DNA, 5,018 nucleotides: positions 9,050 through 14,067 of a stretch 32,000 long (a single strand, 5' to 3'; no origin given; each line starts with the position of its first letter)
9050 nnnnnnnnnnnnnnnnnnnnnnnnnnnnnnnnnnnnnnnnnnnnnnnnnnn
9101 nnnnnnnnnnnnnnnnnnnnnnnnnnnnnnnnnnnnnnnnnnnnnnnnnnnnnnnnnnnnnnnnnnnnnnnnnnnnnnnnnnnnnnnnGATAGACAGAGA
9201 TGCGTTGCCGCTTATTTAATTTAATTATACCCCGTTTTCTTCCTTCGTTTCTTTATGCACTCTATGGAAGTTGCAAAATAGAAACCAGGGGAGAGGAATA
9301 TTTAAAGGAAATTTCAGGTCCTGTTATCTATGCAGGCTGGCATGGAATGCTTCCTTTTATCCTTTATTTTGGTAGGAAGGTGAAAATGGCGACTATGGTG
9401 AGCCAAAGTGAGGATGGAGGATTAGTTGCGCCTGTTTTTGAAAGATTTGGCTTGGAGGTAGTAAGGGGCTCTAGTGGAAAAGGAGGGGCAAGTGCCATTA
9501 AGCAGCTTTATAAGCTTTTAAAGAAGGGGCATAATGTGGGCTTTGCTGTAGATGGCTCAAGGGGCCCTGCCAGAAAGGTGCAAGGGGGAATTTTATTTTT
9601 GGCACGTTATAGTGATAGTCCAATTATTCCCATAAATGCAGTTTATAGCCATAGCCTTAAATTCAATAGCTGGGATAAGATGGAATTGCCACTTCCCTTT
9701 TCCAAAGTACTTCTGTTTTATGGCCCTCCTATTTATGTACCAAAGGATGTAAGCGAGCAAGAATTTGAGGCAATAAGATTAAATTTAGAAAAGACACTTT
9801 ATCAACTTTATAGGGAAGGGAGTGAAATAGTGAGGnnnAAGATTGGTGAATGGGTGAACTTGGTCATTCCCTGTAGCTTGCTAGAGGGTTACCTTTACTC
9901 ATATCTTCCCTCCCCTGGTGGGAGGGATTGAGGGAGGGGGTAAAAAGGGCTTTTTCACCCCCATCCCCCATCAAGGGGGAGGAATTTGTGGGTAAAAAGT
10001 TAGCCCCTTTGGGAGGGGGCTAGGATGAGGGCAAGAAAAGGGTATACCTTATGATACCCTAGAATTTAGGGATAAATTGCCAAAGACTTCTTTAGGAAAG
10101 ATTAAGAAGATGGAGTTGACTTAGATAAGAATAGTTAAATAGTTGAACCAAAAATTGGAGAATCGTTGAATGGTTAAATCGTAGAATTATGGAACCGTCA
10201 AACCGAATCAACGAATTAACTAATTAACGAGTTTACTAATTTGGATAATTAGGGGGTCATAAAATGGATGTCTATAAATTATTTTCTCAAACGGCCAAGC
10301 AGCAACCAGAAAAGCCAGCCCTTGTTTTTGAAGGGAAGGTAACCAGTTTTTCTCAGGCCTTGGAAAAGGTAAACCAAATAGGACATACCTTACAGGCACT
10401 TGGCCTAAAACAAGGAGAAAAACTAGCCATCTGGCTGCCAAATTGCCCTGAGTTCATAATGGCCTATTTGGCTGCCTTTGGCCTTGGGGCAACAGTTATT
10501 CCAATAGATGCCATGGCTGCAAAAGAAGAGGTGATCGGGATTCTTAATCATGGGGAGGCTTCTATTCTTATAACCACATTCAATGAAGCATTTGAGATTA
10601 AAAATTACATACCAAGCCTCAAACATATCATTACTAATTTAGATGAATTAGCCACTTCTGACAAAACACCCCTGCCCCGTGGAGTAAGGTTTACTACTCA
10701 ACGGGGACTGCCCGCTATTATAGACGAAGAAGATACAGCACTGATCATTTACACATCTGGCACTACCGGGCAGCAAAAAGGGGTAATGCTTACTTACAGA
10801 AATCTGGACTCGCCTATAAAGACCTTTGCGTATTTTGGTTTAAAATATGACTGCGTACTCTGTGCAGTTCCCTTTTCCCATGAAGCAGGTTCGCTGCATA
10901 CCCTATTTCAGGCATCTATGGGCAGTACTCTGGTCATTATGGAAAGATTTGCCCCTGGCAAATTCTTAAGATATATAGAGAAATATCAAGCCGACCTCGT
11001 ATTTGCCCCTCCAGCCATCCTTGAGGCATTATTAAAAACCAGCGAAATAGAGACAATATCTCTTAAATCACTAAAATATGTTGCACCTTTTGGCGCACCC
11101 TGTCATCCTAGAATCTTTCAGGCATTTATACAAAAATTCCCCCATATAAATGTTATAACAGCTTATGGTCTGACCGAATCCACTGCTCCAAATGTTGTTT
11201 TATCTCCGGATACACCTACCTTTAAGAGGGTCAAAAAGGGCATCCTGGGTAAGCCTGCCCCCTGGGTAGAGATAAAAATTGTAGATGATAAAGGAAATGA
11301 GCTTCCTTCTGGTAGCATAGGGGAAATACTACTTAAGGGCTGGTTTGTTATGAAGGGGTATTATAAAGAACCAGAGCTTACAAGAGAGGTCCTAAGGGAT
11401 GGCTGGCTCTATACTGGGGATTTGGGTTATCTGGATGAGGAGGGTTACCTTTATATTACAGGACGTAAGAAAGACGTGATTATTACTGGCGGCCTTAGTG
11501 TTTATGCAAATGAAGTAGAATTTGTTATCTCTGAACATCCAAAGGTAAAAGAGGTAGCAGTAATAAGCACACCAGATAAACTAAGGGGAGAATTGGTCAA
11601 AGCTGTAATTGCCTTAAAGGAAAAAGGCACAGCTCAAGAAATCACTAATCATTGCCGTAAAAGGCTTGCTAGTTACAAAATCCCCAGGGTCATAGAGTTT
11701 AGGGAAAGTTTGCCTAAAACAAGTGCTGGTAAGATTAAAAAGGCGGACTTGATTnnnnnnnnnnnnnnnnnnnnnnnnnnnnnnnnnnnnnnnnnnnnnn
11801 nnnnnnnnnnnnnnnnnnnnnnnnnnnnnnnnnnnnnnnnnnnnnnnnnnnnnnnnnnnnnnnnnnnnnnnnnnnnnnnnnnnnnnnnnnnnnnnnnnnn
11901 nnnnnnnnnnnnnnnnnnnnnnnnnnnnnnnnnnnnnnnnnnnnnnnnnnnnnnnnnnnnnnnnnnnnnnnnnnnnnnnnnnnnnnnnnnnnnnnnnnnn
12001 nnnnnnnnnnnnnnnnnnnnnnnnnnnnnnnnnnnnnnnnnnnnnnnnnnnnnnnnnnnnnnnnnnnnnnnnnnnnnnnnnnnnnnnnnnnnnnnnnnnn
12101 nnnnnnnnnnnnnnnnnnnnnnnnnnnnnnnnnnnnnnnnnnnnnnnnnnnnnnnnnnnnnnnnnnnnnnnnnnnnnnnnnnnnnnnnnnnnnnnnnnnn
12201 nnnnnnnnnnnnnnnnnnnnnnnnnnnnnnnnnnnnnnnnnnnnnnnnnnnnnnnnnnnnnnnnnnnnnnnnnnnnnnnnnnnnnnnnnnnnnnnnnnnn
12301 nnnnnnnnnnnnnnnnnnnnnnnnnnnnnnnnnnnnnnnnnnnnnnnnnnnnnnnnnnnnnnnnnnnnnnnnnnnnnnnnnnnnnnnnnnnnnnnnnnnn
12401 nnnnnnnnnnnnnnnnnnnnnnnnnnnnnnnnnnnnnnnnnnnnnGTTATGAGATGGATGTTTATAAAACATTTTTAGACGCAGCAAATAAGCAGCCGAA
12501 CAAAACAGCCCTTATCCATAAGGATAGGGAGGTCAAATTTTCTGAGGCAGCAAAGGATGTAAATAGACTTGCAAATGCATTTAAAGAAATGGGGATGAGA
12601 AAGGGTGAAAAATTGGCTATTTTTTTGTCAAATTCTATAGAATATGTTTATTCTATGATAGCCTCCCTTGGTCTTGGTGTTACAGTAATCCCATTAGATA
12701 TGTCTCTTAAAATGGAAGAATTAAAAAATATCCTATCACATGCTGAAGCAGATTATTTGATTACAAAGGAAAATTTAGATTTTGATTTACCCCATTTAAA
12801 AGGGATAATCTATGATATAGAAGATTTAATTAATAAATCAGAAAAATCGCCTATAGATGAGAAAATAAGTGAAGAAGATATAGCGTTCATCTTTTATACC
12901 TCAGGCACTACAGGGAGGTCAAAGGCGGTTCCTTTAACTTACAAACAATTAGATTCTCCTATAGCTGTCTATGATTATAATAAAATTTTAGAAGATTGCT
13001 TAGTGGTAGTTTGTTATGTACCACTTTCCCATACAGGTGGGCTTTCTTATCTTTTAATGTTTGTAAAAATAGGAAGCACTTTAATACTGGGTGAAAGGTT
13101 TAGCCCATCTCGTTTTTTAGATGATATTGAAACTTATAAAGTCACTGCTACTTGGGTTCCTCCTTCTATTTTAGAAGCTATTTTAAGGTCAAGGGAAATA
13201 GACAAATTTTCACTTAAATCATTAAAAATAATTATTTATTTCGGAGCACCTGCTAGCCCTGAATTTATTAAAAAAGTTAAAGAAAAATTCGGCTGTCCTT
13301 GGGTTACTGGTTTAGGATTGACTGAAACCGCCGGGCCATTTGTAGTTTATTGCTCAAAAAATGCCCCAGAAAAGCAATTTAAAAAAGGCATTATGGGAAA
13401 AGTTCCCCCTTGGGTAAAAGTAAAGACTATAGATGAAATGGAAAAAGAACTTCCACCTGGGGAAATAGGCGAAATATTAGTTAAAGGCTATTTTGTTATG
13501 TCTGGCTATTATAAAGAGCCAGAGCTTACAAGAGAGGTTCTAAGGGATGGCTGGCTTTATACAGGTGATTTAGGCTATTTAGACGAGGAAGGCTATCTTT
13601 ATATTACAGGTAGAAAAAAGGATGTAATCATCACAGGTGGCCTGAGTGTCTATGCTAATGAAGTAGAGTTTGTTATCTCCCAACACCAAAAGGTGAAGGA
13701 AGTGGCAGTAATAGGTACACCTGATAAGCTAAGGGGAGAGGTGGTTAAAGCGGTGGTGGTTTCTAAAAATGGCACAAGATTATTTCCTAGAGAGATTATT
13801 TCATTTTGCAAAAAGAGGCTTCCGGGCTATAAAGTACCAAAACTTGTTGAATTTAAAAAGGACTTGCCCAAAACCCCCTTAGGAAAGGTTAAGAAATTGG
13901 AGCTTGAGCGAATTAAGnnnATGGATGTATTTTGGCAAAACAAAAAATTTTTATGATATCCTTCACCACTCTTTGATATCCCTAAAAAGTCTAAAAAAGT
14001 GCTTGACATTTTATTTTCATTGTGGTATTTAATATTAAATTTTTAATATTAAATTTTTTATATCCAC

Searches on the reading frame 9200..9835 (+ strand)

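Call 7: search_protein_families(library=pfam, proteins=[window:9200-9835:+])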
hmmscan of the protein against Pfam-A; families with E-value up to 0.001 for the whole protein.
window:9200-9835:+ (212 aa): 1 family
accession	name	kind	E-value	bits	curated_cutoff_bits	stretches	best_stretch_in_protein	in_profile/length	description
PF04028.18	DUF374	-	1.7e-24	85.6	26.8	1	56-124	1-69/69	Domain of unknown function (DUF374)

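Call 54: search_protein_families(library=ncbifam, proteins=[window:9200-9835:+], max_evalue=0.00001)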
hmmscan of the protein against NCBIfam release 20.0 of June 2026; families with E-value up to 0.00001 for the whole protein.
window:9200-9835:+ (212 aa): 0 families

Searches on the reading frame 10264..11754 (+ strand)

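Call 6: search_protein_families(library=pfam, proteins=[window:10264-11754:+])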
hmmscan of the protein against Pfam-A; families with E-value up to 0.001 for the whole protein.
window:10264-11754:+ (497 aa): 2 families
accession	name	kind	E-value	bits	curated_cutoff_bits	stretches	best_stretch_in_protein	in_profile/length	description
PF00501.34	AMP-binding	-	1.6e-82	277.8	29.9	1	7-367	1-384/384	AMP-binding enzyme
PF13193.12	AMP-binding_C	-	2.6e-19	70.4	24.5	1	417-490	1-76/76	AMP-binding enzyme C-terminal domain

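Call 54: search_protein_families(library=ncbifam, proteins=[window:10264-11754:+], max_evalue=0.00001)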
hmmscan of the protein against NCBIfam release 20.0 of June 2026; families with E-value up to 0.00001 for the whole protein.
window:10264-11754:+ (497 aa): 107 families (the best 25 are shown)
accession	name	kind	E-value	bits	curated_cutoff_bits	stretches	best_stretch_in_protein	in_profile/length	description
NF004837.0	PRK06187.1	subfamily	2.8e-123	412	476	1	2-496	9-518/531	long-chain-fatty-acid--CoA ligase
NF006182.0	PRK08316.1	subfamily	1.4e-99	334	663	1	6-496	16-513/523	fatty acyl-CoA synthetase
NF009233.0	PRK12583.1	subfamily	9.3e-91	304.9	832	2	151-495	196-545/558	fatty acid CoA ligase family protein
NF005801.1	PRK07656.1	equivalog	6.5e-90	302.1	657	1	5-496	5-499/500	FadD3 family acyl-CoA ligase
NF005307.0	PRK06839.1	equivalog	8.3e-90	301.8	748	1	9-496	10-489/496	o-succinylbenzoate--CoA ligase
NF006181.0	PRK08314.1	subfamily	1e-88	298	705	1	4-492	27-546/563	long-chain-fatty-acid--CoA ligase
NF002966.0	PRK03640.1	equivalog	1.3e-87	294.4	556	1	7-496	8-476/483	o-succinylbenzoate--CoA ligase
NF005676.0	PRK07470.1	equivalog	2.5e-87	293.7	774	1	2-495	21-524/544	acyl-CoA synthetase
NF004114.0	PRK05605.1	equivalog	4.3e-86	289.5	766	2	153-494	218-563/575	long-chain-fatty-acid--CoA ligase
NF005220.0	PRK06710.1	equivalog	2.1e-83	280.3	1116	2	154-496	204-549/563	long-chain-fatty-acid--CoA ligase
NF052269.1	Staph_lig_FadD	equivalog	3.7e-83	279.6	650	1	8-496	7-489/499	long-chain-fatty-acid--CoA ligase FadD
NF004797.0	PRK06145.1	equivalog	5.3e-83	279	850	1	10-493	11-488/499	acyl-CoA synthetase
NF004511.1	PRK05852.1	equivalog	4.6e-81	273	650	1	5-493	3-497/505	FadD7 family fatty acid--CoA ligase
NF006523.0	PRK08974.1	equivalog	7.4e-80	268.7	884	2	152-495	202-548/561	long-chain-fatty-acid--CoA ligase FadD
NF005947.1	PRK08008.1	equivalog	1.3e-78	264.9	651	1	5-496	11-517/518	crotonobetaine/carnitine-CoA ligase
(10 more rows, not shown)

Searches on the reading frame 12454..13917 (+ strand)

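Call 6: search_protein_families(library=pfam, proteins=[window:12454-13917:+])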
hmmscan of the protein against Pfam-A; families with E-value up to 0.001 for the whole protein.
window:12454-13917:+ (488 aa): 3 families
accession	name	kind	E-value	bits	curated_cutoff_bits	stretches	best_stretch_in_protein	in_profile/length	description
PF00501.34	AMP-binding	-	1.2e-77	261.7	29.9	1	9-353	3-384/384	AMP-binding enzyme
PF13193.12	AMP-binding_C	-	7.8e-20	72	24.5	1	403-478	1-76/76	AMP-binding enzyme C-terminal domain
PF03321.19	GH3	-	0.0005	19.8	23.6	1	121-169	58-106/304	GH3 family N-terminal domain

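Call 54: search_protein_families(library=ncbifam, proteins=[window:12454-13917:+], max_evalue=0.00001)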
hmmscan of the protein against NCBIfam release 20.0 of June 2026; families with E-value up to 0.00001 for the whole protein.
window:12454-13917:+ (488 aa): 108 families (the best 25 are shown)
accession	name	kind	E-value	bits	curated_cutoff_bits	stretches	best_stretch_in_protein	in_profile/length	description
NF004837.0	PRK06187.1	subfamily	1.4e-120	403.1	476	2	122-484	151-518/531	long-chain-fatty-acid--CoA ligase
NF006182.0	PRK08316.1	subfamily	3.8e-95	319.3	663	1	10-484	20-513/523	fatty acyl-CoA synthetase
NF002966.0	PRK03640.1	equivalog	8.5e-93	311.5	556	1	10-486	11-478/483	o-succinylbenzoate--CoA ligase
NF005307.0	PRK06839.1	equivalog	1.2e-90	304.5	748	1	11-487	12-492/496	o-succinylbenzoate--CoA ligase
NF005676.0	PRK07470.1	equivalog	1.4e-89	301.2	774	1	5-484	24-525/544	acyl-CoA synthetase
NF005801.1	PRK07656.1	equivalog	2.7e-84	283.6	657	1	7-484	7-499/500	FadD3 family acyl-CoA ligase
NF009233.0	PRK12583.1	subfamily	1.1e-83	281.5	832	2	125-485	185-547/558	fatty acid CoA ligase family protein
NF052269.1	Staph_lig_FadD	equivalog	1e-82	278.1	650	1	12-487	11-492/499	long-chain-fatty-acid--CoA ligase FadD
NF006181.0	PRK08314.1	subfamily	1.5e-80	271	705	2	128-481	191-547/563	long-chain-fatty-acid--CoA ligase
NF004808.0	PRK06155.1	equivalog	8.5e-80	268.5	722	1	10-485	30-519/542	ATP-dependent acyl-CoA ligase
NF004797.0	PRK06145.1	equivalog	9.6e-80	268.3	850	1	11-482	12-489/499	acyl-CoA synthetase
TIGR01923.1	menE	equivalog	2.1e-77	260.9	330.15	1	29-481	2-439/442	o-succinylbenzoate--CoA ligase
NF006523.0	PRK08974.1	equivalog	7.9e-77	258.6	884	1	133-484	198-549/561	long-chain-fatty-acid--CoA ligase FadD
NF005220.0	PRK06710.1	equivalog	5.2e-76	255.9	1116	2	139-481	204-546/563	long-chain-fatty-acid--CoA ligase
NF005947.1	PRK08008.1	equivalog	7.9e-76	255.7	651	2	136-484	169-517/518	crotonobetaine/carnitine-CoA ligase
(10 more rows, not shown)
